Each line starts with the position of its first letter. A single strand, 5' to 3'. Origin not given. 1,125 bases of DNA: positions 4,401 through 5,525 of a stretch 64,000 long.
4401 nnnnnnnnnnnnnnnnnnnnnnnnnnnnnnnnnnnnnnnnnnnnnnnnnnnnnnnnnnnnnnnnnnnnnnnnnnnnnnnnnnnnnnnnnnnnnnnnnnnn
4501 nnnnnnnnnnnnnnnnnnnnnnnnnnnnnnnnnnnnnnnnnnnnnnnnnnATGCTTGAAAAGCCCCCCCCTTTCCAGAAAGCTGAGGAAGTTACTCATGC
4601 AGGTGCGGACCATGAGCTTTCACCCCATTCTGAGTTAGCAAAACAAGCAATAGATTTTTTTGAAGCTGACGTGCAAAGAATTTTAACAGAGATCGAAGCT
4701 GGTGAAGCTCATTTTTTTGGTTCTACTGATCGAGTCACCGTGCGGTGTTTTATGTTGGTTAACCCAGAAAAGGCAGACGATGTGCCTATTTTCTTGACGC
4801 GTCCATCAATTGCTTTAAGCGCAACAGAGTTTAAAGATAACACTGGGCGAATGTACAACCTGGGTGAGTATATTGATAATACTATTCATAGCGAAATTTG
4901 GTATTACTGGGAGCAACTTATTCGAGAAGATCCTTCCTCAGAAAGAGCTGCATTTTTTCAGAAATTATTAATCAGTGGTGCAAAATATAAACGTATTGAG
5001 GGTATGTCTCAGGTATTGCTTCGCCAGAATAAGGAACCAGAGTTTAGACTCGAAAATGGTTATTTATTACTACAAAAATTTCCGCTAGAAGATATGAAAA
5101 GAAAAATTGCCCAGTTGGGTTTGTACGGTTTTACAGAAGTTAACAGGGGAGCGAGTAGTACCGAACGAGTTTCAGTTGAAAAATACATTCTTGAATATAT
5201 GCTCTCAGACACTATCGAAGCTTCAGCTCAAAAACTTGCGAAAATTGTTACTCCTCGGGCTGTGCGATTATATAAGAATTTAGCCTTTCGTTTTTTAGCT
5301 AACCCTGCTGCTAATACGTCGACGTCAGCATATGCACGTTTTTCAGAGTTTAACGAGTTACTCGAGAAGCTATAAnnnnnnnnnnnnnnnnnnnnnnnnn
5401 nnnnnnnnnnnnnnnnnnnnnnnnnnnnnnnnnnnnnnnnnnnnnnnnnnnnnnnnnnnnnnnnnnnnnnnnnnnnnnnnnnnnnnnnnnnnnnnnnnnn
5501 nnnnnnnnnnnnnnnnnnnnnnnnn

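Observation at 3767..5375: Tandem, overlapping paralogous genes of unknown function with an 8-C homopolymer at the 5' end of the second copy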

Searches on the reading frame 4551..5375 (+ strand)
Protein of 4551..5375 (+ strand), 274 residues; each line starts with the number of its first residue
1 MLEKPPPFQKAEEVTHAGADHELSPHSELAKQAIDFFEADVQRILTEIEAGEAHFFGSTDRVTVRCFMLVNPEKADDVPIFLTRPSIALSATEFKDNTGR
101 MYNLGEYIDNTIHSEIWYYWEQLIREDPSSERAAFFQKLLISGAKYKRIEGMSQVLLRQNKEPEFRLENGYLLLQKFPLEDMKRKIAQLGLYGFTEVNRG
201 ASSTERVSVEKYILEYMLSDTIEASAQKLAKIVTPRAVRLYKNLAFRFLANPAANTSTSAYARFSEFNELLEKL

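Call 6: search_protein_families(library=pfam, proteins=[window:4551-5372:+], max_evalue=1)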
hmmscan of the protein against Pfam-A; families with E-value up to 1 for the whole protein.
window:4551-5372:+ (274 aa): 0 families

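Call 7: search_protein_families(library=phrogs, proteins=[window:4551-5372:+], max_evalue=1)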
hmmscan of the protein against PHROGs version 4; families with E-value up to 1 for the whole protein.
window:4551-5372:+ (274 aa): 0 families

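Call 10: search_protein_families(library=ncbifam, proteins=[window:4551-5372:+], max_evalue=0.01)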
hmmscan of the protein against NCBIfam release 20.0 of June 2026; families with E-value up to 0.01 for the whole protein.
window:4551-5372:+ (274 aa): 0 families

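Call 11: find_homologous_proteins(query=window:4551-5372:+)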
Query window:4551-5372:+ (274 aa): 3 proteins with E <= 0.001 among 609 candidates.
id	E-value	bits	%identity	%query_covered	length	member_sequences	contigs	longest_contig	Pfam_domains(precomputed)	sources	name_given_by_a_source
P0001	1.1e-147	508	100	84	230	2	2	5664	-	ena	-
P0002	2.7e-93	330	61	92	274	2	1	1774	-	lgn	-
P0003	7.6e-87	309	100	51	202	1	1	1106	-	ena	-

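Call 12: search_solved_structures(query=window:4551-5372:+, max_evalue=1)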
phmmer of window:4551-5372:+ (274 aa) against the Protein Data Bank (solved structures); distinct sequences matched with E-value up to 1: 2.
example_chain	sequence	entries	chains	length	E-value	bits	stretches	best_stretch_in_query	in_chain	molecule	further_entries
6ok3_A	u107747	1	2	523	0.53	12.9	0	91-228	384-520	Sel1 repeat protein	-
8saj_A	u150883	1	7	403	0.93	12.1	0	145-220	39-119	Major capsid protein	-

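Call 13: search_protein_families(library=padloc, proteins=[window:4551-5372:+], max_evalue=1)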
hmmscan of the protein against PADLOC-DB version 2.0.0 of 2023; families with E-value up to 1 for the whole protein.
window:4551-5372:+ (274 aa): 0 families

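Call 14: find_encoding_contigs(protein=P0001, flank=6000)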
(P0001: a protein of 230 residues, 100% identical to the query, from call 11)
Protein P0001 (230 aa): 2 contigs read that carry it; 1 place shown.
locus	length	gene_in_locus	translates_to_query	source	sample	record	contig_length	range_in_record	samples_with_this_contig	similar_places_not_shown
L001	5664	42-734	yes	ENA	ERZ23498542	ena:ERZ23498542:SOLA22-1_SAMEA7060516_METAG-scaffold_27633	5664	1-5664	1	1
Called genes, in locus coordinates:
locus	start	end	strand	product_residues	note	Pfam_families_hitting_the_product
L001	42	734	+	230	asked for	-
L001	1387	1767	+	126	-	PF01250:Ribosomal_S6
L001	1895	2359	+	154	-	PF00436:SSB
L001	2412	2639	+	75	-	PF01084:Ribosomal_S18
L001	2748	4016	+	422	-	PF22694:CtpB_N-like, PF03572:Peptidase_S41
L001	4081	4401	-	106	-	-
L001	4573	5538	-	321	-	PF03462:PCRF, PF00472:RF-1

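Call 15: find_encoding_contigs(protein=P0002, flank=6000)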
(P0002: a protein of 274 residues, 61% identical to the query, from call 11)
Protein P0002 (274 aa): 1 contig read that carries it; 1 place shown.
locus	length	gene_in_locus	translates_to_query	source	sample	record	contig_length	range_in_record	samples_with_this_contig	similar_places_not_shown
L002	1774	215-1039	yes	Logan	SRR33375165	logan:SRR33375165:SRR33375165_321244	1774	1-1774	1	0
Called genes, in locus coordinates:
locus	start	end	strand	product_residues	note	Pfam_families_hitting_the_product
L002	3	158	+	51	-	?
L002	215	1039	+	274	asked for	-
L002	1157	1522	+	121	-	PF01250:Ribosomal_S6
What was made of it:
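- A B-like gene occurs without an adjacent A in L002 (call 15).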

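Call 16: find_encoding_contigs(protein=P0003, flank=6000)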
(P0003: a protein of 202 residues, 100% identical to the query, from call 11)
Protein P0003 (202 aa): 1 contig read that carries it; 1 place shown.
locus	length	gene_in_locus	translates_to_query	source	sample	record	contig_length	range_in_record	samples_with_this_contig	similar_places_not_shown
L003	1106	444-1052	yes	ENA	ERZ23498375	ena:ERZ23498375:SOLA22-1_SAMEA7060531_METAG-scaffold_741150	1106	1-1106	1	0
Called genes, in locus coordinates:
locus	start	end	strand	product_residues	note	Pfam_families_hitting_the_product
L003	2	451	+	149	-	?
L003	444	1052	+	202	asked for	-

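Call 24: search_solved_structures(query=A1, max_evalue=10)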
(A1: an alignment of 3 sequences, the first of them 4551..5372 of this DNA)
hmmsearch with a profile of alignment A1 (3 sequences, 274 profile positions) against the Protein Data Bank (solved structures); distinct sequences matched with E-value up to 10: 2.
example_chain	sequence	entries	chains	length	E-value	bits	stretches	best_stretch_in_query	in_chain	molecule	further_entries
4v81_B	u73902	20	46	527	0.58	12.7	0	171-199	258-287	T-complex protein 1 subunit beta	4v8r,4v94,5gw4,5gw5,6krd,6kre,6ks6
1egz_A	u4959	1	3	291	0.93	12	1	82-149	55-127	ENDOGLUCANASE Z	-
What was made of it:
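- Tried and rejected: Single-sequence and 3-sequence-profile searches gave only noise (calls 12, 24).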

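Call 25: find_related_loci(query=A1, collection=genome_contigs, flank=8000)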
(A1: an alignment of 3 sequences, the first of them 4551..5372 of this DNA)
Query A1 (274 aa) in genome_contigs; peptide patterns used: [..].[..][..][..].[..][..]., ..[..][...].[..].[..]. (x = any residue, [..] = any of these).
102 stretches matched a pattern, but none encodes a relative of the query by tblastn (E <= 1e-3).

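Call 33: search_protein_representatives(alignment_id=A1)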
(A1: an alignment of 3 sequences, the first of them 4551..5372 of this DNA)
Query: 3 sequences, 274 profile positions. Proteins with E-value up to 0.001 (for the whole library): 28; up to 1e-10: 22; up to 1e-30: 12. The best 28 are listed.
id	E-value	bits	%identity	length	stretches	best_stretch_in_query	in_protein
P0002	2.5e-149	512.5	-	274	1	1-274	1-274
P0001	1.8e-117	408.0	-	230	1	1-230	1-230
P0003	1.1e-65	238.1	-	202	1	1-139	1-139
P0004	6.5e-49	183.1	-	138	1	9-138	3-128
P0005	1.9e-42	162.0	-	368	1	28-274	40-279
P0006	2.4e-39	151.8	-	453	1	28-274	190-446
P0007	3.9e-39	151.1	-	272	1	3-274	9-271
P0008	1.8e-38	148.9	-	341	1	19-274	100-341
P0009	4.9e-37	144.2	-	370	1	15-273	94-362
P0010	4.7e-36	141.0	-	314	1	8-274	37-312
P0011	5.8e-36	140.7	-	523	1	12-273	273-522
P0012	1.2e-34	136.4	-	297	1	8-274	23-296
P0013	4.0e-30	121.5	-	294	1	19-273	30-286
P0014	3.4e-25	105.4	-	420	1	20-273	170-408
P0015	3.1e-21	92.4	-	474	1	21-268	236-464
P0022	3.8e-14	69.1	-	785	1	24-270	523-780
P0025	2.6e-07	46.7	-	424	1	24-168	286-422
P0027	2.3e-05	40.3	-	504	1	179-270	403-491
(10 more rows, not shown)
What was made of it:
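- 28 hits at E<=1e-3 among 1.84 billion representatives (call 33).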

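Call 36: find_homologous_proteins(query=A2, max_evalue=0.001)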
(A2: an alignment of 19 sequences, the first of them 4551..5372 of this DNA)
Query A2 (19 sequences) (274 aa, profile of the alignment): 4 proteins with E <= 0.001 among 8000 candidates.
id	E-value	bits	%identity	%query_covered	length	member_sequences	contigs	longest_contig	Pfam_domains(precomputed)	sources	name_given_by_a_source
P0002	2.4e-84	301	61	92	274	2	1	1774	-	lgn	-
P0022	1.1e-71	260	26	75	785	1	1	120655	-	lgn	-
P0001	5.5e-59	218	100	84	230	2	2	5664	-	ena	-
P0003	1.1e-31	129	100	51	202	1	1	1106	-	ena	-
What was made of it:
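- Tried and rejected: This was a poor use of the quota (call 36).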

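Call 37: find_encoding_contigs(protein=P0022, flank=10000, max_places=3)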
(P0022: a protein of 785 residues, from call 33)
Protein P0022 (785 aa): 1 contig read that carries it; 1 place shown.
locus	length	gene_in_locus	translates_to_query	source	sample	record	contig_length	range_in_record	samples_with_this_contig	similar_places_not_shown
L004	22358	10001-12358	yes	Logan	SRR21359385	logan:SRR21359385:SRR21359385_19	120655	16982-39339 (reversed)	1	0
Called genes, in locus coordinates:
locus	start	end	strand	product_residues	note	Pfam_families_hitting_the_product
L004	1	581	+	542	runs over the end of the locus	PF00916:Sulfate_transp, PF01740:STAS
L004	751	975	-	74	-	-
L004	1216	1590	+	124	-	-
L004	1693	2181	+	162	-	-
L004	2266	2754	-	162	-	-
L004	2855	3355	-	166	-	-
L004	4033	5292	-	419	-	PF13415:Beta-prop_FBX42, PF24681:Kelch_KLHDC2_KLHL20_DRC7, PF24981:Beta-prop_ATRN-LZTR1 (weak)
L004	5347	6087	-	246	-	PF00106:adh_short, PF08659:KR, PF23441:SDR, PF13561:adh_short_C2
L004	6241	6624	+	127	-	PF00293:NUDIX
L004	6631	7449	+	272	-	PF03116:NQR2_RnfD_RnfE (weak)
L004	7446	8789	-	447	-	PF26217:GDPGP1_N, PF00355:Rieske, PF13806:Rieske_2, PF22543:Rieske_4 (weak)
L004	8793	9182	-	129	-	PF13473:Cupredoxin_1, PF00127:Copper-bind (weak)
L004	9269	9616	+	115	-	PF12643:MazG-like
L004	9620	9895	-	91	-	-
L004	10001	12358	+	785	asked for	-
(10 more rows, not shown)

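Call 38: find_encoding_contigs(protein=P0007, flank=8000, max_places=3)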
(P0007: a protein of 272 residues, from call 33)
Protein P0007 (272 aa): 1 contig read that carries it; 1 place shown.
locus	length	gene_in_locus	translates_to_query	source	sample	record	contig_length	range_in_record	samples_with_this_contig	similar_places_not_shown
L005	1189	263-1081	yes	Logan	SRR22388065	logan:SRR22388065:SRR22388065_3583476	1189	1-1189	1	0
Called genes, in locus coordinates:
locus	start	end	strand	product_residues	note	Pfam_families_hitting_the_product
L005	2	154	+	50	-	?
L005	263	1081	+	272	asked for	-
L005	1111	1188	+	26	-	?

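Call 40: find_encoding_contigs(protein=P0004, flank=8000, max_places=4)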
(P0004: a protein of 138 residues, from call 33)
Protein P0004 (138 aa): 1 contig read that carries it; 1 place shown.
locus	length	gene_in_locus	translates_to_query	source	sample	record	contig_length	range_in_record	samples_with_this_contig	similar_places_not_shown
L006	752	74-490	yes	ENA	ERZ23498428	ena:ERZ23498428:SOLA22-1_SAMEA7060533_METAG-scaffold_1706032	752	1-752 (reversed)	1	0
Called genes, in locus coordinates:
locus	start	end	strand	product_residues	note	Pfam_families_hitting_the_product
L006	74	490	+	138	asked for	-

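Call 48: predict_structure(alignment_id=A2)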
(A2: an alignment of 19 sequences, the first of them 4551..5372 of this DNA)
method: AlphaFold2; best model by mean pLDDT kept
length: 274 residues; sequences in the alignment: 19
mean_pLDDT: 88.4   pTM: 0.82
mean pLDDT of the five models: 88.4, 87.3, 86.2, 85.7, 84.6
residues with pLDDT >= 90: 197; 70-90: 47; 50-70: 16; < 50: 14
segments of 3 or more residues with pLDDT < 50: 5-17
pLDDT, mean of each block of 10 residues (from residue 1): 47 45 86 96 88 70 92 95 94 92 80 89 96 97 93 86 89 93 94 95 92 92 96 97 96 94 97 94
secondary structure, 60 per line:
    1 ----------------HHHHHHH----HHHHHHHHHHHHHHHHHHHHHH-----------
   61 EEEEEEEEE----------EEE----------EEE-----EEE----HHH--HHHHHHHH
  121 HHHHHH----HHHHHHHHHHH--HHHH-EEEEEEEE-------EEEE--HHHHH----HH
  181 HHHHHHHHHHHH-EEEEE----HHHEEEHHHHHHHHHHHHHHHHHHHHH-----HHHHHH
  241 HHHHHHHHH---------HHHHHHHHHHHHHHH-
elements in order: H17-23 H28-49 E61-69 E80-82 E93-95 E101-103 H113-126 H131-141 H144-147 E149-156 E164-167 H170-174 H179-192 E194-198 E206-208 H209-229 H235-249 H259-273

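Call 51: fold_search(model_id=the predicted structure, library=pdb)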
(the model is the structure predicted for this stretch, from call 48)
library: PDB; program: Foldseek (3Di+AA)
matches with E <= 10: 183; with E <= 0.001: 0
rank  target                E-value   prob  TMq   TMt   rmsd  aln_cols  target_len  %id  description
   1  9ohw_A                2.2e-01  0.12  0.16  0.15  16.5       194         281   14  CD1c presenting GM1 ganglioside (released 2025-11-19)
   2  4u7u_M                4.4e-01  0.05  0.13  0.09  17.6       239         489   12  Crystal structure of RNA-guided immune Cascade complex from E.coli (released 2014-08-27)
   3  8gm8_A                4.6e-01  0.07  0.15  0.16  16.1       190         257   10  Crystal structure of shark nonclassical MHC CLASS I, UFA (released 2024-11-27)
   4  7mx4_A                4.9e-01  0.12  0.14  0.14  10.6       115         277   15  CD1c with antigen analogue 1 (released 2021-11-17)
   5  9qwk_L                5.2e-01  0.11  0.13  0.14  11.1       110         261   14  Crystal structure of S2c-a5b6 TCR in complex with CD1c (released 2025-08-20)
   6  9qwk_G                6.4e-01  0.07  0.15  0.15  14.6       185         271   12  Crystal structure of S2c-a5b6 TCR in complex with CD1c (released 2025-08-20)
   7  9qwj_N                8.0e-01  0.08  0.13  0.11  10.8       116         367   16  Crystal structure of S2c TCR in complex with CD1c (released 2025-08-20)
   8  4x6c_C                9.0e-01  0.08  0.13  0.14  11.0       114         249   11  CD1a ternary complex with lysophosphatidylcholine and BK6 TCR (released 2015-01-28)
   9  2ia1_B                9.0e-01  0.06  0.15  0.22  14.6       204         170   15  Crystal structure of protein BH3703 from Bacillus halodurans, Pfam DUF600 (released 2006-10-03)
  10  5h9e_A                9.5e-01  0.06  0.14  0.09  20.8       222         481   12  Crystal structure of E. coli Cascade bound to a PAM-containing dsDNA target (32-nt spacer) at 3.20 angstrom resolution (released 2016-02-17)
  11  3i0t_B                1.0e+00  0.04  0.14  0.18  14.5       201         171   14  Sulfur-SAD at long wavelength: Structure of BH3703 from Bacillus halodurans (released 2009-07-14)
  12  6rao_F                1.1e+00  0.04  0.12  0.18  15.3       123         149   12  Cryo-EM structure of the anti-feeding prophage (AFP) baseplate, 6-fold symmetrised (released 2019-04-17)
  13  8gm8_E                1.3e+00  0.06  0.14  0.17  10.8       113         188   10  Crystal structure of shark nonclassical MHC CLASS I, UFA (released 2024-11-27)
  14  4ldq_B                1.3e+00  0.06  0.12  0.10  14.1       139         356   15  Crystal Structure of the Mediator of Rho Dependent Invasion (released 2013-07-31)
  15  1zt4_A                1.7e+00  0.06  0.13  0.13  11.2       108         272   10  The crystal structure of human CD1d with and without alpha-Galactosylceramide (released 2005-07-19)
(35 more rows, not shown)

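Call 53: find_related_loci(query=A4, collection=genome_contigs, flank=8000)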
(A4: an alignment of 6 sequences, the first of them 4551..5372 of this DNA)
Query A4 (274 aa) in genome_contigs; peptide patterns used: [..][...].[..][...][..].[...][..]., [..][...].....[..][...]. (x = any residue, [..] = any of these).
76 stretches matched a pattern, but none encodes a relative of the query by tblastn (E <= 1e-3).
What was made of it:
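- Orphan status and patchy distribution (calls 33, 53).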

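Call 54: find_related_loci(query=A4, collection=metagenome_contigs, flank=10000)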
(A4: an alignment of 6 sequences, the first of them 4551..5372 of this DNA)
Query A4 (274 aa) in metagenome_contigs; peptide patterns used: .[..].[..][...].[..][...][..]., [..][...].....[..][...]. (x = any residue, [..] = any of these).
149 stretches matched a pattern; 1 encode a relative of the query (tblastn E <= 1e-3); 1 distinct loci.
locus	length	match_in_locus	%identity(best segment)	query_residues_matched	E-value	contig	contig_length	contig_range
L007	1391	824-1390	100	1-189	1e-142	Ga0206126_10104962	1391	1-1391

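Call 55: fold_search(model_id=the predicted structure, library=viral)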
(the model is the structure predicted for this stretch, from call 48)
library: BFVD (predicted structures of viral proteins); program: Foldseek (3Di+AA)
matches with E <= 10: 206; with E <= 0.001: 0
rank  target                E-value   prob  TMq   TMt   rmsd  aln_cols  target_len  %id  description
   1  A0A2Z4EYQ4            2.1e-01  0.14  0.15  0.12  11.5       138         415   11  (no name in the UniProt tables at hand)
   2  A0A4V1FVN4            2.3e-01  0.06  0.14  0.11  14.9       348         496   10  (no name in the UniProt tables at hand)
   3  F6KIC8                2.9e-01  0.07  0.13  0.15  19.8       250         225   14  Rep [uncultured Nanovirus]
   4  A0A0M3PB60            3.2e-01  0.06  0.10  0.12  17.5       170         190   10  SOCS box domain-containing protein [Turkeypox virus]
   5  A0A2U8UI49            5.6e-01  0.03  0.11  0.10  19.2       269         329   10  (no name in the UniProt tables at hand)
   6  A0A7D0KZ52            6.3e-01  0.05  0.14  0.15  18.7       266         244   14  (no name in the UniProt tables at hand)
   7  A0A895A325            6.3e-01  0.04  0.11  0.11  13.1       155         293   13  (no name in the UniProt tables at hand)
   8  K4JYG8                7.5e-01  0.06  0.13  0.04  13.3       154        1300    6  Uncharacterized protein [Abalone herpesvirus (isolate Abalone/Australia/Victoria/2009)]
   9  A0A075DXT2            8.3e-01  0.11  0.15  0.33  10.1       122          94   10  (no name in the UniProt tables at hand)
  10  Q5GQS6                8.3e-01  0.11  0.12  0.30  13.2       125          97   11  Hypothetical-Protein belonging to T4-LIKE GC: 773 [Synechococcus phage S-PM2]
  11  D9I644                8.8e-01  0.06  0.09  0.19  16.6        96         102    8  Uncharacterized protein [Acinetobacter phage 133]
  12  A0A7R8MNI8            9.3e-01  0.07  0.13  0.24  15.2       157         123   12  (no name in the UniProt tables at hand)
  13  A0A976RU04            9.8e-01  0.11  0.15  0.27   8.3       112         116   12  (no name in the UniProt tables at hand)
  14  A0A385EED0            1.1e+00  0.06  0.15  0.28  10.9       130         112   14  Uncharacterized protein [Caulobacter phage CcrBL9]
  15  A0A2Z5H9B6            1.2e+00  0.04  0.12  0.19  18.9       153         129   17  Uncharacterized protein [Pseudomonas phage phCDa]
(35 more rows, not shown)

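Call 59: search_protein_families(library=pfam, proteins=[P0005, P0006, P0008, P0009, P0011, P0014, P0015, P0022, P0025, P0027], max_evalue=0.1)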
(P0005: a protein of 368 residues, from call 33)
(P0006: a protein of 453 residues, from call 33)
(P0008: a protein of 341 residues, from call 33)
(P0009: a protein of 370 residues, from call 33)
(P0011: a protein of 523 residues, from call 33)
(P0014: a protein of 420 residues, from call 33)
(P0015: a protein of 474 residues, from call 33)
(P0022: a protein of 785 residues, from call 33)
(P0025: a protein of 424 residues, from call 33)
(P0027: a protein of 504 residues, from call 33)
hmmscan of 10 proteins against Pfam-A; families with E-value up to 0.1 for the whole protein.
P0005 (368 aa): 2 families
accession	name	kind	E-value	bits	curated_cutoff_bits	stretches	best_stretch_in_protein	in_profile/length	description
PF11983.13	FtsA_C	-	0.00029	22.2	27.4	1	308-363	12-62/65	Cell division protein FtsA, C-terminal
PF20527.3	DUF6742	-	0.015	15.2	27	1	34-57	14-37/43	Domain of unknown function (DUF6742)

P0006 (453 aa): 0 families

P0008 (341 aa): 1 family
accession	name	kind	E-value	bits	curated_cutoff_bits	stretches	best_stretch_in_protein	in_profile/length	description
PF07894.18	SACK1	-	0.059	13.4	21.4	0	269-311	14-56/274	Scaffolding anchor of CK1 domain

P0009 (370 aa): 0 families

P0011 (523 aa): 1 family
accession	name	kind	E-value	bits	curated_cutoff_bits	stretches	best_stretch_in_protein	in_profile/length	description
PF21537.2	DUF1980_C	-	0.065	13.3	25.9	0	280-333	13-66/141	DUF1980 C-terminal domain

P0014 (420 aa): 0 families

P0015 (474 aa): 4 families
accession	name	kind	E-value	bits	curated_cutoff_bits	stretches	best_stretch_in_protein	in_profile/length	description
PF24023.1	DUF7335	-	0.0064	17.3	27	1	133-205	3-74/101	Family of unknown function (DUF7335)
PF08998.16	Epsilon_antitox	-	0.033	15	25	0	331-368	21-58/82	Bacterial epsilon antitoxin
PF06619.16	DUF1149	-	0.045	14.5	25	0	108-153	47-93/123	Protein of unknown function (DUF1149)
PF07504.19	FTP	-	0.064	13.6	21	0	258-282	19-43/51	Fungalysin/Thermolysin Propeptide Motif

P0022 (785 aa): 3 families
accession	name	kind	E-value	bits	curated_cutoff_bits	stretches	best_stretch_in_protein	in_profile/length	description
PF20102.4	DUF6492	-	0.014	14.9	22.9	0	298-335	172-209/291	Family of unknown function (DUF6492)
PF23837.1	DUF7207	-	0.044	14.2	27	0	275-312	30-66/120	Family of unknown function (DUF7207)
PF17908.6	APAF1_C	-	0.047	14.1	22.8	0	36-87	3-54/135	APAF-1 helical domain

P0025 (424 aa): 0 families

P0027 (504 aa): 0 families

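Call 60: find_encoding_contigs(protein=P0011, flank=8000, max_places=3)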
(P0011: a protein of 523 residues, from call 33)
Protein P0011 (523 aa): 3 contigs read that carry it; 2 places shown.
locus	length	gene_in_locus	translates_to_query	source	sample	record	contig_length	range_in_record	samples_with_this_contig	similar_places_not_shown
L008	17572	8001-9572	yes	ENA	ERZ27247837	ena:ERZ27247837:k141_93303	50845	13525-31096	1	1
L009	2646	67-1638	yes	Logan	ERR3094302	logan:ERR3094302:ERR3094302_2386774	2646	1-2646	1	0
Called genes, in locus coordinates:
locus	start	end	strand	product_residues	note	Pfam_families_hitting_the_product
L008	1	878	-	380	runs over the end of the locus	PF00535:Glycos_transf_2, PF10111:Glyco_tranf_2_2, PF13641:Glyco_tranf_2_3, PF13632:Glyco_trans_2_3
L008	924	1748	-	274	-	PF00535:Glycos_transf_2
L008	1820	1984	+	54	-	-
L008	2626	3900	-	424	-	-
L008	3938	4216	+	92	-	PF07578:LAB_N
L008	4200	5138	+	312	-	PF00535:Glycos_transf_2, PF10111:Glyco_tranf_2_2 (weak)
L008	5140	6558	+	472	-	PF09852:DUF2079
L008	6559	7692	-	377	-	-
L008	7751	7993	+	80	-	-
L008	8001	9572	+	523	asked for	-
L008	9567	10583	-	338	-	PF13439:Glyco_transf_4, PF00534:Glycos_transf_1, PF13692:Glyco_trans_1_4, PF13524:Glyco_trans_1_2 (faint)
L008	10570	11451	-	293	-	PF00535:Glycos_transf_2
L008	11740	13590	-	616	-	PF13231:PMT_2 (faint)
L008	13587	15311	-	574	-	PF13231:PMT_2 (faint)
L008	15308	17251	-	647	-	-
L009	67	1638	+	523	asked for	-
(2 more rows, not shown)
